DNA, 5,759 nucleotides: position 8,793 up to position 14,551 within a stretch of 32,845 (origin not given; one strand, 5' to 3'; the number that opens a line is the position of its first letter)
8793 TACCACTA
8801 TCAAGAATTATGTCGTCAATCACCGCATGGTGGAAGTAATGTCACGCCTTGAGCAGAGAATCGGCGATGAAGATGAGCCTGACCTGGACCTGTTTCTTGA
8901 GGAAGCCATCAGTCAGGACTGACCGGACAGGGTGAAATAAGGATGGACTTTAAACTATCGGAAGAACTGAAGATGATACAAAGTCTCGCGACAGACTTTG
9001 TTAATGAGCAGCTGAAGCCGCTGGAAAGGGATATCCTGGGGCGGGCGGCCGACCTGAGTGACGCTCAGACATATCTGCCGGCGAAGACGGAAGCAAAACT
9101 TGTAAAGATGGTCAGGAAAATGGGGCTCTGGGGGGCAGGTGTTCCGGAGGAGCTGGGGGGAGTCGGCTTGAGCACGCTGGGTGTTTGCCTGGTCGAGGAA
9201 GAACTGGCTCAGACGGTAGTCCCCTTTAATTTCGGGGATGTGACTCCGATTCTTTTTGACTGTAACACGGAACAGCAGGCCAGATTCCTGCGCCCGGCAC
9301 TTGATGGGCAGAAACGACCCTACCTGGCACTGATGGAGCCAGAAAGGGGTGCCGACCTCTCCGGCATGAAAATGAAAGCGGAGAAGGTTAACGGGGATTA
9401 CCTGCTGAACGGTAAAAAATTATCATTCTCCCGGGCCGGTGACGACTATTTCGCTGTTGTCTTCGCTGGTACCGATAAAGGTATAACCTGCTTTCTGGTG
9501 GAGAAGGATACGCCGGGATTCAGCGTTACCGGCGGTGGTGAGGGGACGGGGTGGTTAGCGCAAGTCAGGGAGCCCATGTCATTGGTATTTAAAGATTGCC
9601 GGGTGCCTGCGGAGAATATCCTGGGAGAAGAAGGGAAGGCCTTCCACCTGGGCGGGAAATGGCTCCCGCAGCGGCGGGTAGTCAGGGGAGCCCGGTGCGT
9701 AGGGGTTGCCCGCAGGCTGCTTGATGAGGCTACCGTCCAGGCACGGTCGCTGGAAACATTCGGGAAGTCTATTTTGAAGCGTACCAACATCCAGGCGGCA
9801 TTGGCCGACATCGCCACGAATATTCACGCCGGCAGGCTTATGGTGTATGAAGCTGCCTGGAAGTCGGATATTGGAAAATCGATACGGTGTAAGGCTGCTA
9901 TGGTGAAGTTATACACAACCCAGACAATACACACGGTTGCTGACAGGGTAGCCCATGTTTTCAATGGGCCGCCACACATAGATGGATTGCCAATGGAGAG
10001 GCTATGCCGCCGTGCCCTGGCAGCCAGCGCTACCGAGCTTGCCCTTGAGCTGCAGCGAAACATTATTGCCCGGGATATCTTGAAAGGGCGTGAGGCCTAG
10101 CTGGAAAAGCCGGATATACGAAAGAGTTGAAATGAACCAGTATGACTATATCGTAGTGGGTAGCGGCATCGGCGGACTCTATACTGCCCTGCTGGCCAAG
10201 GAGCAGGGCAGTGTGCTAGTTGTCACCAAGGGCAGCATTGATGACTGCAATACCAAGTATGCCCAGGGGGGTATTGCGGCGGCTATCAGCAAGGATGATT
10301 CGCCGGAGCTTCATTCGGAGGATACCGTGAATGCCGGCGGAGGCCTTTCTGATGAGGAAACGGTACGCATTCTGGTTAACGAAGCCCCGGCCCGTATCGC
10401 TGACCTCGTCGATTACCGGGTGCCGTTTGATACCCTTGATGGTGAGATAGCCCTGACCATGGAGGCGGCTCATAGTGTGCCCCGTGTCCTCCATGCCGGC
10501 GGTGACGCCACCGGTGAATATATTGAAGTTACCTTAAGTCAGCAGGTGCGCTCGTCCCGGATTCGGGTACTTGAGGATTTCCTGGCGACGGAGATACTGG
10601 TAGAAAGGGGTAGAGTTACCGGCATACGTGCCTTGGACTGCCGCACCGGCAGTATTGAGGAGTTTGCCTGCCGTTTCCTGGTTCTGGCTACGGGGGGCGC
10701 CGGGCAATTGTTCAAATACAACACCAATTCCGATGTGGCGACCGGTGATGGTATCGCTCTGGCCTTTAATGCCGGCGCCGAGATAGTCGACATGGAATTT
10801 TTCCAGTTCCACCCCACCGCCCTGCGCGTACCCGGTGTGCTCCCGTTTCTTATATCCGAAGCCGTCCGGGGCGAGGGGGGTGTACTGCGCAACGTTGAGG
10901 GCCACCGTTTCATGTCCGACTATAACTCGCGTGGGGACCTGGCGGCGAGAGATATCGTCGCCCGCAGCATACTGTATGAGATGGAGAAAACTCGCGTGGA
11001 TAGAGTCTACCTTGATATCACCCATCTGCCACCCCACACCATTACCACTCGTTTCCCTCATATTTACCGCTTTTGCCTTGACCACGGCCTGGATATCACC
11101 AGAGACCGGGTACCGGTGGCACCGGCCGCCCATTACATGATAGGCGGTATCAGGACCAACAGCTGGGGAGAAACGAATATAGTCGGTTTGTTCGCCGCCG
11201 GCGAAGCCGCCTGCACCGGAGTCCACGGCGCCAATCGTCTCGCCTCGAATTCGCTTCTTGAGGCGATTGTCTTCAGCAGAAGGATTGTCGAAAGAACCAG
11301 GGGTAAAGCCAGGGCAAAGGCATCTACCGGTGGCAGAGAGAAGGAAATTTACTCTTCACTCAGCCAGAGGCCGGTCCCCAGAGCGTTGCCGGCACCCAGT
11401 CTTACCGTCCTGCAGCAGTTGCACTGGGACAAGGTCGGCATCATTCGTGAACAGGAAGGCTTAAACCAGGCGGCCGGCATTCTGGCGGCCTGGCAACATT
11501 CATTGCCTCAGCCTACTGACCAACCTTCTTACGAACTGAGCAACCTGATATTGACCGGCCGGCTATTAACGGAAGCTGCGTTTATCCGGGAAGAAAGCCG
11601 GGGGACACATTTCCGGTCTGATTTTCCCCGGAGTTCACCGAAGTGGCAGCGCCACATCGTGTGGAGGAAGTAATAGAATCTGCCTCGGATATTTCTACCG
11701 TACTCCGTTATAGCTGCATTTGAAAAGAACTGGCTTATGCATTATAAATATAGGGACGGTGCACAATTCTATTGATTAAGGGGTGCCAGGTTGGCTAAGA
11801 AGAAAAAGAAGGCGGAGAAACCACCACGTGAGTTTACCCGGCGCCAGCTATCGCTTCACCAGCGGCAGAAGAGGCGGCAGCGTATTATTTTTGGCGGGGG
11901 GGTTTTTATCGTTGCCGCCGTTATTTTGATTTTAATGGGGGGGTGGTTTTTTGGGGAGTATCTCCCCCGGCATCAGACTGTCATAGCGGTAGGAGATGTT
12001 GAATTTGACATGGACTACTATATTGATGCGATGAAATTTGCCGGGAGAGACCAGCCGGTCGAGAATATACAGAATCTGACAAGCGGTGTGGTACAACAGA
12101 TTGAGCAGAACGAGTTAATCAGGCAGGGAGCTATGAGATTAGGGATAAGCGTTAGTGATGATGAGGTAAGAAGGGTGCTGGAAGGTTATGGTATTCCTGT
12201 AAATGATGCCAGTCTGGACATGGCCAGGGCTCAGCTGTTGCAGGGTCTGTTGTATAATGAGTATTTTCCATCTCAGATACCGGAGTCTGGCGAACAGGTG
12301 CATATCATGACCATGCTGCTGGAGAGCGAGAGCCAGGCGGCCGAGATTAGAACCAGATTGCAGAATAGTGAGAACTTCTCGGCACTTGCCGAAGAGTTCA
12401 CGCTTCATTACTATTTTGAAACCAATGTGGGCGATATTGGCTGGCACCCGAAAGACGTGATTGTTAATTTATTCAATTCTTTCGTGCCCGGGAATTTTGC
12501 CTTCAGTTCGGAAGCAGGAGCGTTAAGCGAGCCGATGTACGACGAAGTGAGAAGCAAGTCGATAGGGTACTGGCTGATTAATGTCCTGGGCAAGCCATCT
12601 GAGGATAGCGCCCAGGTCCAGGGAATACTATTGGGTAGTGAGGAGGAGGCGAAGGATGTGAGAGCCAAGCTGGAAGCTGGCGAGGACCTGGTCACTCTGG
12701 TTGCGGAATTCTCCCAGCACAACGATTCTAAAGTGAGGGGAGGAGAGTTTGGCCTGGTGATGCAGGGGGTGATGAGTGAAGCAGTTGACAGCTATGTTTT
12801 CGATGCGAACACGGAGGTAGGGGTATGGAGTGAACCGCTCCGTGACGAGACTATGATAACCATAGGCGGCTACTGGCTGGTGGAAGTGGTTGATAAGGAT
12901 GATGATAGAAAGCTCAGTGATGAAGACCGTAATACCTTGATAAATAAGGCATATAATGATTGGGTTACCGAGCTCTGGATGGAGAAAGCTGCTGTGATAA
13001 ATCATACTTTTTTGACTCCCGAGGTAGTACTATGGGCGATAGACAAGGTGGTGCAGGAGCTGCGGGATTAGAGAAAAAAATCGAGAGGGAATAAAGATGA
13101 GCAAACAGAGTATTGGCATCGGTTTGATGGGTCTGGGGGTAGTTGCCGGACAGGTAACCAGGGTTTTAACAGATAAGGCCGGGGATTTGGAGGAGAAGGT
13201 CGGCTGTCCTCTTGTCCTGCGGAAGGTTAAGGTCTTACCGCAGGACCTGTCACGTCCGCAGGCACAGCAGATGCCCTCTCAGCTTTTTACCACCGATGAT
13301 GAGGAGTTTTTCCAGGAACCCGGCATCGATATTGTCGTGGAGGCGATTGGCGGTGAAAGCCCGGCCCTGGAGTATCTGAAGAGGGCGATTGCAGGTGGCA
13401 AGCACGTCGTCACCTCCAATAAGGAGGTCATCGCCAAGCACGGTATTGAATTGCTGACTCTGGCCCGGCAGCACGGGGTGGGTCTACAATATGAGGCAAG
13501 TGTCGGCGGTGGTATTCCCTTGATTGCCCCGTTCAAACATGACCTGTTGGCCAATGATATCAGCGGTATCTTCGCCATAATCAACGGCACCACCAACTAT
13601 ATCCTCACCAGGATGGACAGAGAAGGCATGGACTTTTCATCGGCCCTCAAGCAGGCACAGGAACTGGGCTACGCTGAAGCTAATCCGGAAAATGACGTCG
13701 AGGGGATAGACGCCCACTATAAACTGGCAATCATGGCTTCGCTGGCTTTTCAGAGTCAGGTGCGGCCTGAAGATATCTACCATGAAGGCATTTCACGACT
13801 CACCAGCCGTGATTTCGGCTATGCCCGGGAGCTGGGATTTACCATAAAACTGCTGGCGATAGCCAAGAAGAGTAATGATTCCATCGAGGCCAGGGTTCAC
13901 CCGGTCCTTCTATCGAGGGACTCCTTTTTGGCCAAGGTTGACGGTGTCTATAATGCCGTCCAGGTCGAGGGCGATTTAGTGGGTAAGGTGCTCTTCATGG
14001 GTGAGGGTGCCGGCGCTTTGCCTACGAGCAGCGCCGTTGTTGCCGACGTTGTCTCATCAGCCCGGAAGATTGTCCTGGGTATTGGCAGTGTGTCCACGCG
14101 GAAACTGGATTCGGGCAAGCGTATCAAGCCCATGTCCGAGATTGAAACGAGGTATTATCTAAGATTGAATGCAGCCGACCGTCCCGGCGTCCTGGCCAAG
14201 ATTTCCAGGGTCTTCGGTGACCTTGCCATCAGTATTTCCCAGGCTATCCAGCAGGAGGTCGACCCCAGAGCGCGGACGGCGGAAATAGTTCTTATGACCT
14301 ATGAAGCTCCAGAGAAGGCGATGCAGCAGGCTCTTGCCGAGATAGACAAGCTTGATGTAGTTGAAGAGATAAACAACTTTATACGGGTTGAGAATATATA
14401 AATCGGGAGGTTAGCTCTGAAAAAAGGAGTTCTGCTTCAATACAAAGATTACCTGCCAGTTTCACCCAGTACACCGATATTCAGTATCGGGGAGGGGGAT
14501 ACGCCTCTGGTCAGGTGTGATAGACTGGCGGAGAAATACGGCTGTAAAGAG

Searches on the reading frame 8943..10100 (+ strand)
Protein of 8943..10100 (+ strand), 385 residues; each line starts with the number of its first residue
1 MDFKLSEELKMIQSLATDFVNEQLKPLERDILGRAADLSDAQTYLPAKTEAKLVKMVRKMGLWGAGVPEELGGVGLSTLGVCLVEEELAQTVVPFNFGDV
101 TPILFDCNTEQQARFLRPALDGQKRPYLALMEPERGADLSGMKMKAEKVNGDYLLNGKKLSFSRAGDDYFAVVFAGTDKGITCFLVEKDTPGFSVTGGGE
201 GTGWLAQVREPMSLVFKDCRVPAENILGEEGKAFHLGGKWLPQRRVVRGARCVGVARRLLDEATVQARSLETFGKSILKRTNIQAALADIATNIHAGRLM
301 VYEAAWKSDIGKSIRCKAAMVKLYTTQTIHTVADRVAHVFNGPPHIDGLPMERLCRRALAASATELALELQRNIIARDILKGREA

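Call 71: search_protein_families(library=pfam, proteins=[window:8943-10100:+], max_evalue=0.00001)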
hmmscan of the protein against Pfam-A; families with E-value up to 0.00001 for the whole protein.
window:8943-10100:+ (385 aa): 4 families
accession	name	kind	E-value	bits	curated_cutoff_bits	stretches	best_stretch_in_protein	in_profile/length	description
PF00441.29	Acyl-CoA_dh_1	-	4.9e-25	88.9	22.4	1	241-379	11-149/150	Acyl-CoA dehydrogenase, C-terminal domain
PF02771.21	Acyl-CoA_dh_N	-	4.6e-13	50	22.9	1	6-122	1-112/113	Acyl-CoA dehydrogenase, N-terminal domain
PF02770.24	Acyl-CoA_dh_M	-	5.1e-12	46.2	33.3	1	129-196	3-76/97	Acyl-CoA dehydrogenase, middle domain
PF08028.16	Acyl-CoA_dh_2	-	1.4e-09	38.8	22.7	1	249-361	4-126/134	Acyl-CoA dehydrogenase, C-terminal domain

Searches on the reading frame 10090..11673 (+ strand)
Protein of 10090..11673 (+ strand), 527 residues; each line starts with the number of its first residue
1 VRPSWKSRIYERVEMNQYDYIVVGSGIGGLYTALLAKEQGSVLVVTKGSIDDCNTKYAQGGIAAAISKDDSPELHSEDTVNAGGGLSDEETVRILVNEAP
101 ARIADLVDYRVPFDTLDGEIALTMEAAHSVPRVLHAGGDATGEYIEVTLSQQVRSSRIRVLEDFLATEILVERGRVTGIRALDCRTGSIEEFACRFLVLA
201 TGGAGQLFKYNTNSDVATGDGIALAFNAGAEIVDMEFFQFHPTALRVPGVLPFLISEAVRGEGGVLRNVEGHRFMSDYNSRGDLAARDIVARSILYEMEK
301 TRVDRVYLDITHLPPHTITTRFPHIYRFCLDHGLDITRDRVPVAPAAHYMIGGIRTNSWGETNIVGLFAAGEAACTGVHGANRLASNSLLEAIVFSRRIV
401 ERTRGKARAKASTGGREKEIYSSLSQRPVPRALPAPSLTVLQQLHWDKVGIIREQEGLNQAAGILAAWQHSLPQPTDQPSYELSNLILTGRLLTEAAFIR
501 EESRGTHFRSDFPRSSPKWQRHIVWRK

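Call 71: search_protein_families(library=pfam, proteins=[window:10090-11673:+], max_evalue=0.00001)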
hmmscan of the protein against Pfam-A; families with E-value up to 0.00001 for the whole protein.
window:10090-11673:+ (527 aa): 3 families
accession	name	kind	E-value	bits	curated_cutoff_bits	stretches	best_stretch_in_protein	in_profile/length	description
PF00890.30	FAD_binding_2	-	4.2e-91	306.6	20.4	1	19-389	1-414/414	FAD binding domain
PF02910.25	Succ_DH_flav_C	-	1.1e-11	45.3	20.8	1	441-525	4-100/130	Fumarate reductase flavoprotein C-term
PF07992.20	Pyr_redox_2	-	2.2e-06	27.7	26.1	0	18-208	1-114/291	Pyridine nucleotide-disulphide oxidoreductase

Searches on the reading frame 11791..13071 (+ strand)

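Call 71: search_protein_families(library=pfam, proteins=[window:11791-13071:+], max_evalue=0.00001)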
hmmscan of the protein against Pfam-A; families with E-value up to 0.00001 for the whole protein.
window:11791-13071:+ (426 aa): 2 families
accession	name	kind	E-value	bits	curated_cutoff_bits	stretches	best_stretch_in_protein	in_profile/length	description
PF00639.27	Rotamase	-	1.1e-12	49.2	21.7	0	284-352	19-86/97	PPIC-type PPIASE domain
PF13616.12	Rotamase_3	-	1.1e-12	48.9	22.5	0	178-266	35-113/116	PPIC-type PPIASE domain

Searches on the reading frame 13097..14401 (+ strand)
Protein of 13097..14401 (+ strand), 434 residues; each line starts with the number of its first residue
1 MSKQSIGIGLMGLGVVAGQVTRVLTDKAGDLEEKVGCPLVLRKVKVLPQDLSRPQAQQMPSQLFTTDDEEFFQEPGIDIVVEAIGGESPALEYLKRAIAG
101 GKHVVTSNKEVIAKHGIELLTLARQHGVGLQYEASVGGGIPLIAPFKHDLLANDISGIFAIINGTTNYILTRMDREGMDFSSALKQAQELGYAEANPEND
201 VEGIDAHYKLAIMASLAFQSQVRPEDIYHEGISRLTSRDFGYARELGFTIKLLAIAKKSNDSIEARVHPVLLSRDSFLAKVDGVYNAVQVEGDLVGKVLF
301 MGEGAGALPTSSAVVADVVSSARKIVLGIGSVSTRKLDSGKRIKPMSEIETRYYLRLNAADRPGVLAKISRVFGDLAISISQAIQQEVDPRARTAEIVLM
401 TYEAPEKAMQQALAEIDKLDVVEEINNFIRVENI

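Call 71: search_protein_families(library=pfam, proteins=[window:13097-14401:+], max_evalue=0.00001)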
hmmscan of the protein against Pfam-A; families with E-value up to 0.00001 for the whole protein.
window:13097-14401:+ (434 aa): 4 families
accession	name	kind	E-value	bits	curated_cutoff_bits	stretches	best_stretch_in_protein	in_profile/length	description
PF00742.24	Homoserine_dh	-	1.8e-61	207.4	22.9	1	141-319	1-173/173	Homoserine dehydrogenase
PF03447.22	NAD_binding_3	-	4.5e-15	56.8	24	1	12-133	1-116/116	Homoserine dehydrogenase, NAD binding domain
PF01842.31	ACT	-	5.4e-11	42.5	27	1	353-419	1-64/66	ACT domain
PF22629.2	ACT_AHAS_ss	-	3.3e-06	27.6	27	0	356-422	2-65/67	AHAS small subunit-like ACT domain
